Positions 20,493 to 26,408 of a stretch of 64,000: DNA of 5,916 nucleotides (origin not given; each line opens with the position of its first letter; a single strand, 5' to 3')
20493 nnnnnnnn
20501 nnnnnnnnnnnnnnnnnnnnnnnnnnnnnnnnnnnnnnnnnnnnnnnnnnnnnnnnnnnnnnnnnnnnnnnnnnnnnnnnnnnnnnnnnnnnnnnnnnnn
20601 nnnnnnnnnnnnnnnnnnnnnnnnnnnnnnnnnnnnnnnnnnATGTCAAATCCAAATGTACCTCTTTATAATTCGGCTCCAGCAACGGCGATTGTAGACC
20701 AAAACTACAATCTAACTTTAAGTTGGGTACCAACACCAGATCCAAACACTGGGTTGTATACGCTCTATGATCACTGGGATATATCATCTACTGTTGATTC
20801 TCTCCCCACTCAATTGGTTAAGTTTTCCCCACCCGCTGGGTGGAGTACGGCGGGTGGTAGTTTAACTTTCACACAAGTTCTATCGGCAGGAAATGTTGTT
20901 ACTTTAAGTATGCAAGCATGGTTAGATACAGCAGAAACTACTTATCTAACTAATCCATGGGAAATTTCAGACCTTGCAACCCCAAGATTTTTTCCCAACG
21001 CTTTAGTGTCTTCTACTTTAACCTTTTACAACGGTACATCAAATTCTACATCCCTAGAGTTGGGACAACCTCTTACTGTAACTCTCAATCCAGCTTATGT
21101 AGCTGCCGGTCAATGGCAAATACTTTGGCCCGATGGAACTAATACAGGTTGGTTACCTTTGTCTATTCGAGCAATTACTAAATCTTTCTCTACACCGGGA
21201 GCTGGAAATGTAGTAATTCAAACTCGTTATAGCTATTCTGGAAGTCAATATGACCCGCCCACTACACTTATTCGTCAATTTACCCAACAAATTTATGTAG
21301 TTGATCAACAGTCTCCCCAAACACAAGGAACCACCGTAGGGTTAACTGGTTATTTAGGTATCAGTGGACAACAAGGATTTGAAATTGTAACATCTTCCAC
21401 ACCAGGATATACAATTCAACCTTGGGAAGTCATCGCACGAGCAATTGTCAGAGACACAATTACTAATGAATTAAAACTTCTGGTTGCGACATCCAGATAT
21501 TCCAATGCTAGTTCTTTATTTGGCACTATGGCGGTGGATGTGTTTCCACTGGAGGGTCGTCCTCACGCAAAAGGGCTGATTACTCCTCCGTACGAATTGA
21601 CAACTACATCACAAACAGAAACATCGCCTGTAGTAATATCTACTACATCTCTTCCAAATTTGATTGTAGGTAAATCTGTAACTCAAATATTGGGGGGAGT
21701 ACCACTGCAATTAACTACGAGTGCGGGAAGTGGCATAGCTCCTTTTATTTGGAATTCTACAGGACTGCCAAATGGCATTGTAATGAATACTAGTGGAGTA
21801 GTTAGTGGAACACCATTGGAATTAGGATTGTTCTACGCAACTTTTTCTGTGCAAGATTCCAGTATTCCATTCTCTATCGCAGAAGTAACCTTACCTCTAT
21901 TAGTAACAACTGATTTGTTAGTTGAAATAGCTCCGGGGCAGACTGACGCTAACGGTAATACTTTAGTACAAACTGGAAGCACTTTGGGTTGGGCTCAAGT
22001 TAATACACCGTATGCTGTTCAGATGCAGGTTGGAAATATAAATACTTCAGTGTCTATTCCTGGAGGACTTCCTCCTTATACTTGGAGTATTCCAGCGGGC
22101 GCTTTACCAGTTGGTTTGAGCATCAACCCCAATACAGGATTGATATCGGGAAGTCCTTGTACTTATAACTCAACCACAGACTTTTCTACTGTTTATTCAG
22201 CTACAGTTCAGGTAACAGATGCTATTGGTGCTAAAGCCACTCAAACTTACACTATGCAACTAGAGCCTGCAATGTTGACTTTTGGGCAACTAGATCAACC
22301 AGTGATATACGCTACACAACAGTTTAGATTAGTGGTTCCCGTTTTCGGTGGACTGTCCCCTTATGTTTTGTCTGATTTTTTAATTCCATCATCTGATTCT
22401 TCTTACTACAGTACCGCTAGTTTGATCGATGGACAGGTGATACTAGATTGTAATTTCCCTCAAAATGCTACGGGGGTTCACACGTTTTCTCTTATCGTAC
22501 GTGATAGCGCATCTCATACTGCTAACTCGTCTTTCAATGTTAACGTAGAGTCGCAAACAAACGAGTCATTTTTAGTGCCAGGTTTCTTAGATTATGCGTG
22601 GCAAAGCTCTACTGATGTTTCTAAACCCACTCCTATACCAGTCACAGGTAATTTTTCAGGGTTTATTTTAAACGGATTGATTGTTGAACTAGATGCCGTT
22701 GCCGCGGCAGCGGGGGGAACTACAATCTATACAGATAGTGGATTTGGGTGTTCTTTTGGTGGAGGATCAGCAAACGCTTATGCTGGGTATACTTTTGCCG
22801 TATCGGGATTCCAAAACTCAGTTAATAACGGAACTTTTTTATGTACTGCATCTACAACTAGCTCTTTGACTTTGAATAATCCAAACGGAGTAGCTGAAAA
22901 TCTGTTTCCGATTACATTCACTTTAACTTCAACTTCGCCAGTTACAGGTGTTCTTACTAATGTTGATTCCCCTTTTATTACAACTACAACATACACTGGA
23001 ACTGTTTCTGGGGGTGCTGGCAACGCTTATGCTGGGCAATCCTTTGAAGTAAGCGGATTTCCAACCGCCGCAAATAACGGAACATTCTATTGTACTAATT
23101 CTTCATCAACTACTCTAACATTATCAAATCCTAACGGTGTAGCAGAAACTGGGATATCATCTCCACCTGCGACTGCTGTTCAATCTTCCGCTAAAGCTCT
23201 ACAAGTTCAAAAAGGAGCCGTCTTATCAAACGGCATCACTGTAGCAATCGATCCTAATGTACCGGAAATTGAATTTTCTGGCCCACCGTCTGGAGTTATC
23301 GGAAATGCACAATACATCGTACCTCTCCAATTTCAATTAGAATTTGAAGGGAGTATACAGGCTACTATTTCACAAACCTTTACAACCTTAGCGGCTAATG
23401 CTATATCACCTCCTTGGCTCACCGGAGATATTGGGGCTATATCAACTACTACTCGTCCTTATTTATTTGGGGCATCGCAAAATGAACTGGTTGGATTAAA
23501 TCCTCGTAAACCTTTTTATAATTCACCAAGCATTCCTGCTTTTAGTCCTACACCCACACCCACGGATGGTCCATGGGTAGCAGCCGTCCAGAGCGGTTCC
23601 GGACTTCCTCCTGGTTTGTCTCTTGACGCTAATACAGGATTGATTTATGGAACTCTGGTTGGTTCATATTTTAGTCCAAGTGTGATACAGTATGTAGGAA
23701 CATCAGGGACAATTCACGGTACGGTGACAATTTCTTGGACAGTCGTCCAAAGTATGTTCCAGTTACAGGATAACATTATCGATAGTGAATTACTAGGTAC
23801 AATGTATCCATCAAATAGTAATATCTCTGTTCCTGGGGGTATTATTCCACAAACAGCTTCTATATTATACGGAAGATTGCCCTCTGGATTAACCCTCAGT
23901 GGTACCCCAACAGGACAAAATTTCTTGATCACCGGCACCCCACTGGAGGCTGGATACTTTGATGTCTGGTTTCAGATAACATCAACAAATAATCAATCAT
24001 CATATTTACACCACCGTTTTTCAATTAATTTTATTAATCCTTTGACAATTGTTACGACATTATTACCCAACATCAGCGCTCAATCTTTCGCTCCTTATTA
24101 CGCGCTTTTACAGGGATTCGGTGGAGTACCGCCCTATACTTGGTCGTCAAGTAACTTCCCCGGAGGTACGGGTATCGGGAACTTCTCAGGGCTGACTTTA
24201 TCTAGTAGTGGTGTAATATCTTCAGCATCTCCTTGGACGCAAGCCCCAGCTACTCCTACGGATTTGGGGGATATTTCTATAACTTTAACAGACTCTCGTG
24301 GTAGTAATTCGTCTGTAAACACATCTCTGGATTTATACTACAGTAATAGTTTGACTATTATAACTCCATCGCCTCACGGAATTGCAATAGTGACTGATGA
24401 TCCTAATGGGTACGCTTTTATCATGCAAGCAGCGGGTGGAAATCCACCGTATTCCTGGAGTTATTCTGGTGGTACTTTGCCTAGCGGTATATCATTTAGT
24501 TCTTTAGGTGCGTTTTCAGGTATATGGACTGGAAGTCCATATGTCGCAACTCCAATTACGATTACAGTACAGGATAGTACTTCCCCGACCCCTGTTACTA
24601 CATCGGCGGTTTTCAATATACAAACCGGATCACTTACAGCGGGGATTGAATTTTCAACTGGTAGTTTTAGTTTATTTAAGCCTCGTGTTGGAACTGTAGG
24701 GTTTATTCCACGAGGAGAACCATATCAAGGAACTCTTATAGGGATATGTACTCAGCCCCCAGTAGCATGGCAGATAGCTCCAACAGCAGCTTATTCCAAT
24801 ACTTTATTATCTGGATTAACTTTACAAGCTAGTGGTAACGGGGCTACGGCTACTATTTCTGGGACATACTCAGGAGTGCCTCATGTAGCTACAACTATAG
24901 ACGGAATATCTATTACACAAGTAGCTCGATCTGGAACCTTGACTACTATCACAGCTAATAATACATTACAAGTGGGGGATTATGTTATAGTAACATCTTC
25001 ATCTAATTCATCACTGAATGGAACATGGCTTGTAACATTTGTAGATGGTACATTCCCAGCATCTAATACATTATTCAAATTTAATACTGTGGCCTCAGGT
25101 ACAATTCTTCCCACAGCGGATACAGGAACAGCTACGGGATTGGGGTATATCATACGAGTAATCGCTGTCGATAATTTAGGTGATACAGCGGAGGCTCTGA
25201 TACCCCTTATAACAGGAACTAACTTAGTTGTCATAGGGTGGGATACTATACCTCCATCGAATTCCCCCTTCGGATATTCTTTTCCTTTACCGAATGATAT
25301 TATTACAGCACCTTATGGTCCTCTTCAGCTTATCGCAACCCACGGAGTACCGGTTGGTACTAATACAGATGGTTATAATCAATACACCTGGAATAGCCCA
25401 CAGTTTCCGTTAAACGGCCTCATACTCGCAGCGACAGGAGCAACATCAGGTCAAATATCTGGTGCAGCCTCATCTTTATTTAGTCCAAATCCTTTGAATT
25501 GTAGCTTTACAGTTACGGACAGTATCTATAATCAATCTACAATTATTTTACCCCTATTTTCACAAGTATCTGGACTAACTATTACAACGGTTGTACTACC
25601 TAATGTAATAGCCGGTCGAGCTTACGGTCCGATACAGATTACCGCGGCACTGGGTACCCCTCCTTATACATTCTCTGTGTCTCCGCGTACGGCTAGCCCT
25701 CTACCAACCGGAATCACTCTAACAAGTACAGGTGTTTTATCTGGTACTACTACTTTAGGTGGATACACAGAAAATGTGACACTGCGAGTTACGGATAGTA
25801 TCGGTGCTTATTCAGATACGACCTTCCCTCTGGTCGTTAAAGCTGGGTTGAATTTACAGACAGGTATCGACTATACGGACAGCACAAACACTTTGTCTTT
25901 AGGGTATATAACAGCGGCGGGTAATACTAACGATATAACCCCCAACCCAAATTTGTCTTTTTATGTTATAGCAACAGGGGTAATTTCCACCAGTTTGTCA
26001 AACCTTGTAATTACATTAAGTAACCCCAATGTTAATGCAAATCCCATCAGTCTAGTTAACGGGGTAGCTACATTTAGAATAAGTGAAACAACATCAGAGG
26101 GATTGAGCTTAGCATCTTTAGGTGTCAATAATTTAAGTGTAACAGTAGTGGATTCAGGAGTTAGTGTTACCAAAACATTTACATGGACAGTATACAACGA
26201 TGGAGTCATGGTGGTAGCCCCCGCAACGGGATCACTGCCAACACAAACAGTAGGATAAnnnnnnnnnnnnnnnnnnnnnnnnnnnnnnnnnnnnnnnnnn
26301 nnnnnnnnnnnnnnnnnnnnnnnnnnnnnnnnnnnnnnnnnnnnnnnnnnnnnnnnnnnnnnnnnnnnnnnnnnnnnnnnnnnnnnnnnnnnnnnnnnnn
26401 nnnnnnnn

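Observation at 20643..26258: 1871-aa protein built from putative-Ig (He_PIG / dystroglycan-type cadherin-like) repeats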

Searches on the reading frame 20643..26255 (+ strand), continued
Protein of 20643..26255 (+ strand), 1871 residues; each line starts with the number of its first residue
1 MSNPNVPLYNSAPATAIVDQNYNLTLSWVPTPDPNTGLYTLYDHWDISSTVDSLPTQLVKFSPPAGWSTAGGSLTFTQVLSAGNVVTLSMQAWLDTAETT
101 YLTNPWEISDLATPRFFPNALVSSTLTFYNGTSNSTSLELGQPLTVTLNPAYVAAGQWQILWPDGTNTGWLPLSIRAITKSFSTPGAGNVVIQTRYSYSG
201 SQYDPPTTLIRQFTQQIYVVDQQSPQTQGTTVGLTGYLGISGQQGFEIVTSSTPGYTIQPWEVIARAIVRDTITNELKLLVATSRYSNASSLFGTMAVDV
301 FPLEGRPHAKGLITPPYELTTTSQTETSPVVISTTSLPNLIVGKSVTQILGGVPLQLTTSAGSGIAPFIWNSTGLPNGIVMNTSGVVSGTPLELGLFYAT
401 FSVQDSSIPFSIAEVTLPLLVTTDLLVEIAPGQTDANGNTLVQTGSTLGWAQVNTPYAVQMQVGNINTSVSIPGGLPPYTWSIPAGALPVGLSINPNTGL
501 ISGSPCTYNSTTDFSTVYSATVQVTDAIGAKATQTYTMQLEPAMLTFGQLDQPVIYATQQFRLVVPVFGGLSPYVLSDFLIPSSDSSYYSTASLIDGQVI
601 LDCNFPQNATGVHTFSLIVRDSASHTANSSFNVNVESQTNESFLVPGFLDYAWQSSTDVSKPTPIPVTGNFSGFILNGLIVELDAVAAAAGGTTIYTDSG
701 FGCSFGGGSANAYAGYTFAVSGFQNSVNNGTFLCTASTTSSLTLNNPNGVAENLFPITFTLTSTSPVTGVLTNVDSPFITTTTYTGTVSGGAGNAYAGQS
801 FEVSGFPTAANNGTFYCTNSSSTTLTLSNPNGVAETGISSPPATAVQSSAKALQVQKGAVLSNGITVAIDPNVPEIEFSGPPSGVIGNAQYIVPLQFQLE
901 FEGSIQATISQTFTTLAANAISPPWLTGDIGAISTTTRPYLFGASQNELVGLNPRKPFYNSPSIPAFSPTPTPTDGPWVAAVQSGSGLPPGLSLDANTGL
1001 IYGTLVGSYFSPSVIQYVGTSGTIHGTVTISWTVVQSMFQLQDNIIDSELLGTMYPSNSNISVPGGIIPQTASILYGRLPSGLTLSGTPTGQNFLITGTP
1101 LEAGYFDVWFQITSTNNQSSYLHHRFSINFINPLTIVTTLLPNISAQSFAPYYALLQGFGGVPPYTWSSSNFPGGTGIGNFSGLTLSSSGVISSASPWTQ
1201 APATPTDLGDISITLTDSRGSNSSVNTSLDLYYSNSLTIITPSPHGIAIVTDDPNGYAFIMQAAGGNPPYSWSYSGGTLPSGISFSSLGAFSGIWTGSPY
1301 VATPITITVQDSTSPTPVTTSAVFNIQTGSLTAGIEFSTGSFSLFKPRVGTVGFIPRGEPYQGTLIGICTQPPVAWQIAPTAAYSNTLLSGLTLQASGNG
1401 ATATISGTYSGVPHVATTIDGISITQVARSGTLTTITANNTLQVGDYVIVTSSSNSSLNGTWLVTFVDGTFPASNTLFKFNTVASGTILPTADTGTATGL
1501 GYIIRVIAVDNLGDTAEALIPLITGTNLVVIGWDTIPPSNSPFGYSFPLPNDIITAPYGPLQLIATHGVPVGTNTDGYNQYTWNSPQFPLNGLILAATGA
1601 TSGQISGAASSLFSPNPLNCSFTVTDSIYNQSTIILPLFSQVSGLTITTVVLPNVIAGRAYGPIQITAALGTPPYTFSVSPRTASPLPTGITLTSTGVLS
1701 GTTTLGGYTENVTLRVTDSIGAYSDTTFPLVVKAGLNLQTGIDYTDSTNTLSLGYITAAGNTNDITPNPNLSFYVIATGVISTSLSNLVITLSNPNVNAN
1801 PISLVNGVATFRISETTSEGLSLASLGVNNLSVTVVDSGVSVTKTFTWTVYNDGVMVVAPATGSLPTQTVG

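Call 50: search_protein_families(library=pfam, proteins=[L001:18075-23981:+, L001:24031-27348:+], max_evalue=1)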
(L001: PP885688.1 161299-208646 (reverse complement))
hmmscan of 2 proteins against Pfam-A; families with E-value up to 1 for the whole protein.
L001:18075-23981:+ (1969 aa): 2 families
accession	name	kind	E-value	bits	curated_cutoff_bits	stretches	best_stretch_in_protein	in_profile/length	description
PF05345.18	He_PIG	-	9e-11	42.5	24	4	1045-1131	6-94/96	Putative Ig domain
PF07495.19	Y_Y_Y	-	0.044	14.1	26.6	0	517-540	33-56/65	Y_Y_Y domain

L001:24031-27348:+ (1106 aa): 7 families
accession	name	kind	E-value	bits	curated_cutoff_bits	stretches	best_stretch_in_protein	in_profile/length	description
PF05345.18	He_PIG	-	1.5e-40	138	24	6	509-592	2-93/96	Putative Ig domain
PF01835.25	MG2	-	0.00077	20.2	32.8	1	754-808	27-81/96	MG2 domain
PF03958.22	Secretin_N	-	0.0056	17.3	28.2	1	262-284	30-52/69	Bacterial type II/III secretion system short domain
PF22352.2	K319L-like_PKD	-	0.059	13.8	27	1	6-75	11-84/84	K319L-like, PKD domain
PF00041.27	fn3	-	0.067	13.8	25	1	605-630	53-78/84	Fibronectin type III domain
PF16967.11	TcfC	-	0.087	12.8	29.4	1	43-69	36-62/68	E-set like domain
PF07495.19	Y_Y_Y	-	0.23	11.8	26.6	0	46-74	33-61/65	Y_Y_Y domain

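Call 52: find_encoding_contigs(protein=P0023, flank=10000, max_places=2)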
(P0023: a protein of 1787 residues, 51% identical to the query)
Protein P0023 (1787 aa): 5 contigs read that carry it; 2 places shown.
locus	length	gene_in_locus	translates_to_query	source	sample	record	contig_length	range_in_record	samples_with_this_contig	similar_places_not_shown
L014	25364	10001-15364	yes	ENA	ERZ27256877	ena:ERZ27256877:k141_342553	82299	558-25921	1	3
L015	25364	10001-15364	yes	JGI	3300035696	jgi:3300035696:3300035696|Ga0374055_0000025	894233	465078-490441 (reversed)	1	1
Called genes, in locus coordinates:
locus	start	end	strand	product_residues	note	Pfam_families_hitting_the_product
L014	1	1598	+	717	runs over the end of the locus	?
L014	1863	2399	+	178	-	PF03330:DPBB_1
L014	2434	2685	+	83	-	-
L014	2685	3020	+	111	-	-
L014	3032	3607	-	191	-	-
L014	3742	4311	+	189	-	-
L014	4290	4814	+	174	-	PF05838:Glyco_hydro_108, PF09374:PG_binding_3 (weak)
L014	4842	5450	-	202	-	-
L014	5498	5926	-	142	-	-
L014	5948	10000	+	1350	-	-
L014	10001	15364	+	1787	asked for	PF05345:He_PIG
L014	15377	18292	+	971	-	-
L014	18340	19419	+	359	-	PF01464:SLT (weak), PF18896:SLT_3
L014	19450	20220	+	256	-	-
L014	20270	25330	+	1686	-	PF04865:Baseplate_J (weak)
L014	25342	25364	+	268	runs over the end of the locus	PF01541:GIY-YIG (weak), PF07460:NUMOD3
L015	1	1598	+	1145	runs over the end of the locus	-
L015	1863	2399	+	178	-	PF03330:DPBB_1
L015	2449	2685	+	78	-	-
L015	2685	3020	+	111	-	-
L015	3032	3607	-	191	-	-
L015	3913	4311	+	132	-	-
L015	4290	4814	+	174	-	PF05838:Glyco_hydro_108, PF09374:PG_binding_3 (weak)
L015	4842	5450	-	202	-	-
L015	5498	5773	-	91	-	-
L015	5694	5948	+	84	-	-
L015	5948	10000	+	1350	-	-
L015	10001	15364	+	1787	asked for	PF05345:He_PIG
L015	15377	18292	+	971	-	-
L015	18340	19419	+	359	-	PF01464:SLT (weak), PF18896:SLT_3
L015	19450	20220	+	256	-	-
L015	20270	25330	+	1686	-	PF04865:Baseplate_J (weak)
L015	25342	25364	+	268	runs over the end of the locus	PF01541:GIY-YIG (weak), PF07460:NUMOD3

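Call 59: search_solved_structures(query=window:20643-26255:+, max_evalue=0.1)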
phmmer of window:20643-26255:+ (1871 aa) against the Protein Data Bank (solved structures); distinct sequences matched with E-value up to 0.1: 0.

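Call 79: search_protein_families(library=ncbifam, proteins=[window:20643-26255:+], max_evalue=0.001)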
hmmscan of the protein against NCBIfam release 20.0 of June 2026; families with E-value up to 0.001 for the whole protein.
window:20643-26255:+ (1871 aa): 0 families

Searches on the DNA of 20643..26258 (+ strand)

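Call 7: search_dna_similar(query=window:20643-26258:+, collection=phages, mode=near, max_rows=15)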
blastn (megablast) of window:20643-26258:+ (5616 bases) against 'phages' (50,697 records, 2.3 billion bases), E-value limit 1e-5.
No match.

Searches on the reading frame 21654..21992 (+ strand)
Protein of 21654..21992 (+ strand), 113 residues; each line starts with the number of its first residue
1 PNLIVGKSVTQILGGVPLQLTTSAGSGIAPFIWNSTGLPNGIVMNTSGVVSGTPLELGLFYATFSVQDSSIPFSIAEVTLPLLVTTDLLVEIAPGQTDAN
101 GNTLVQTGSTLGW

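Call 49: search_protein_families(library=pfam, proteins=[window:21654-21992:+], max_evalue=1)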
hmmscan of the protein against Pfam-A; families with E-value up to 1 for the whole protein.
window:21654-21992:+ (113 aa): 0 families

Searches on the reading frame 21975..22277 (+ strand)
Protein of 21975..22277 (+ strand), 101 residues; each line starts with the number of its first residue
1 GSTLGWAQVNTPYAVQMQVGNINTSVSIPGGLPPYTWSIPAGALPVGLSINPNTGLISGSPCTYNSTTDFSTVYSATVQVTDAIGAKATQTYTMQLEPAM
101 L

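Call 49: search_protein_families(library=pfam, proteins=[window:21975-22277:+], max_evalue=1)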
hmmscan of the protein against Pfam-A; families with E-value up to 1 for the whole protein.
window:21975-22277:+ (101 aa): 2 families
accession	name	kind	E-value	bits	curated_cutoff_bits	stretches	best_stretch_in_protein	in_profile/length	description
PF05345.18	He_PIG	-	1.3e-13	51.6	24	1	7-95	13-94/96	Putative Ig domain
PF17963.7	Big_9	-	0.0027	19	23.6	1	52-94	43-88/89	Bacterial Ig domain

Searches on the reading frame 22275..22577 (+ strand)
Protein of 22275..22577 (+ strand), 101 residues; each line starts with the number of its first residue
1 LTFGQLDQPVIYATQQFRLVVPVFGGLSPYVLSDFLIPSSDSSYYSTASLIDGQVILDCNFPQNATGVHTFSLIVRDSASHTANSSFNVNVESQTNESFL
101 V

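Call 49: search_protein_families(library=pfam, proteins=[window:22275-22577:+], max_evalue=1)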
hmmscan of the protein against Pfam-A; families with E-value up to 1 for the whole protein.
window:22275-22577:+ (101 aa): 2 families
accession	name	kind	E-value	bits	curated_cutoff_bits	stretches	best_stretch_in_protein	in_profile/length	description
PF22352.2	K319L-like_PKD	-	0.1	13.1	27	1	59-91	52-84/84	K319L-like, PKD domain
PF03725.20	RNase_PH_C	-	0.19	12.2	20.8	1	47-73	7-35/67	3' exoribonuclease family, domain 2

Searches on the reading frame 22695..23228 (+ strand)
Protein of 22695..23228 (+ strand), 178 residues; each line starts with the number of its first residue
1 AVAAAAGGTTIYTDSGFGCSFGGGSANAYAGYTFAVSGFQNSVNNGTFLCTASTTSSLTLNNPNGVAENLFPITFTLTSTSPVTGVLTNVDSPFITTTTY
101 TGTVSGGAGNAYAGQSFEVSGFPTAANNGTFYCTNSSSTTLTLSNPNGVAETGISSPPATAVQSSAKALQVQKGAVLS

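Call 62: search_protein_families(library=phrogs, proteins=[window:22695-23228:+], max_evalue=0.01)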
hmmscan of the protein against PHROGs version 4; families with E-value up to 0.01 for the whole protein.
window:22695-23228:+ (178 aa): 0 families

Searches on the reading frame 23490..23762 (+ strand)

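Call 49: search_protein_families(library=pfam, proteins=[window:23490-23762:+], max_evalue=1)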
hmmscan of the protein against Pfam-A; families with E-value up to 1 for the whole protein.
window:23490-23762:+ (91 aa): 1 family
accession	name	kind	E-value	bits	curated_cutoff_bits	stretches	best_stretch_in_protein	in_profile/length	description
PF05345.18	He_PIG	-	3.9e-06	27.6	24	1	18-85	23-95/96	Putative Ig domain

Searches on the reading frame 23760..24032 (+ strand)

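Call 49: search_protein_families(library=pfam, proteins=[window:23760-24032:+], max_evalue=1)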
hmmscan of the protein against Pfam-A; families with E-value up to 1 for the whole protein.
window:23760-24032:+ (91 aa): 1 family
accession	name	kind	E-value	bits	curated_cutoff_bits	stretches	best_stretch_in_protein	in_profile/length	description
PF05345.18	He_PIG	-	0.00039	21.3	24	1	19-82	27-88/96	Putative Ig domain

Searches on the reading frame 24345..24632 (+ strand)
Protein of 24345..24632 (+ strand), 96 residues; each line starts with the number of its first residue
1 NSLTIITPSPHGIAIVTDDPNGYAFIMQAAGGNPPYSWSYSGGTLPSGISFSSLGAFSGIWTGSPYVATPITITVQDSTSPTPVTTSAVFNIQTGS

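Call 49: search_protein_families(library=pfam, proteins=[window:24345-24632:+], max_evalue=1)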
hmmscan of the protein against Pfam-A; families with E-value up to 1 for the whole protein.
window:24345-24632:+ (96 aa): 1 family
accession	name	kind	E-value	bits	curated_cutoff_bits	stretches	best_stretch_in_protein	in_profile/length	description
PF05345.18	He_PIG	-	2e-06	28.6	24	1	21-93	17-94/96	Putative Ig domain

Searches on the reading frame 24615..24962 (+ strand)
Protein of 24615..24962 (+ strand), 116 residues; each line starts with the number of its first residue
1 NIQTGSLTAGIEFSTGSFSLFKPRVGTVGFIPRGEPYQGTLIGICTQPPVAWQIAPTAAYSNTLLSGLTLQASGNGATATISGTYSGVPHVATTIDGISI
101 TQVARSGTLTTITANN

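Call 50: search_protein_families(library=pfam, proteins=[window:24615-24962:+], max_evalue=1)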
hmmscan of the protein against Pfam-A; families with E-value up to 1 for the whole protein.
window:24615-24962:+ (116 aa): 0 families

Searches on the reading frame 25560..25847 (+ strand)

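Call 49: search_protein_families(library=pfam, proteins=[window:25560-25847:+], max_evalue=1)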
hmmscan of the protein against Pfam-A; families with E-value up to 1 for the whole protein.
window:25560-25847:+ (96 aa): 1 family
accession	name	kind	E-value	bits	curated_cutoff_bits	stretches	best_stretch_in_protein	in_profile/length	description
PF13667.11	ThiC-associated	-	0.12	12.7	27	1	52-96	24-65/81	ThiC-associated domain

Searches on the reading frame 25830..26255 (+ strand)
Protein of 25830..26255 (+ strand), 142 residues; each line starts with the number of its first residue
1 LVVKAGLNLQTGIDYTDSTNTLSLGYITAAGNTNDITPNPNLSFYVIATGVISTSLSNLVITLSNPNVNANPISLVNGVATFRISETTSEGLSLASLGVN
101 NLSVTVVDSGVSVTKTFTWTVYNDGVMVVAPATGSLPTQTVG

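Call 50: search_protein_families(library=pfam, proteins=[window:25830-26255:+], max_evalue=1)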
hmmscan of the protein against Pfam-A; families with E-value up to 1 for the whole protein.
window:25830-26255:+ (142 aa): 1 family
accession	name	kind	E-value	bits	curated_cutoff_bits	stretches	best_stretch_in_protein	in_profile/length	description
PF15094.12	DUF4556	-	0.2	12.1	27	1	102-137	30-63/105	Domain of unknown function (DUF4556), Ig-like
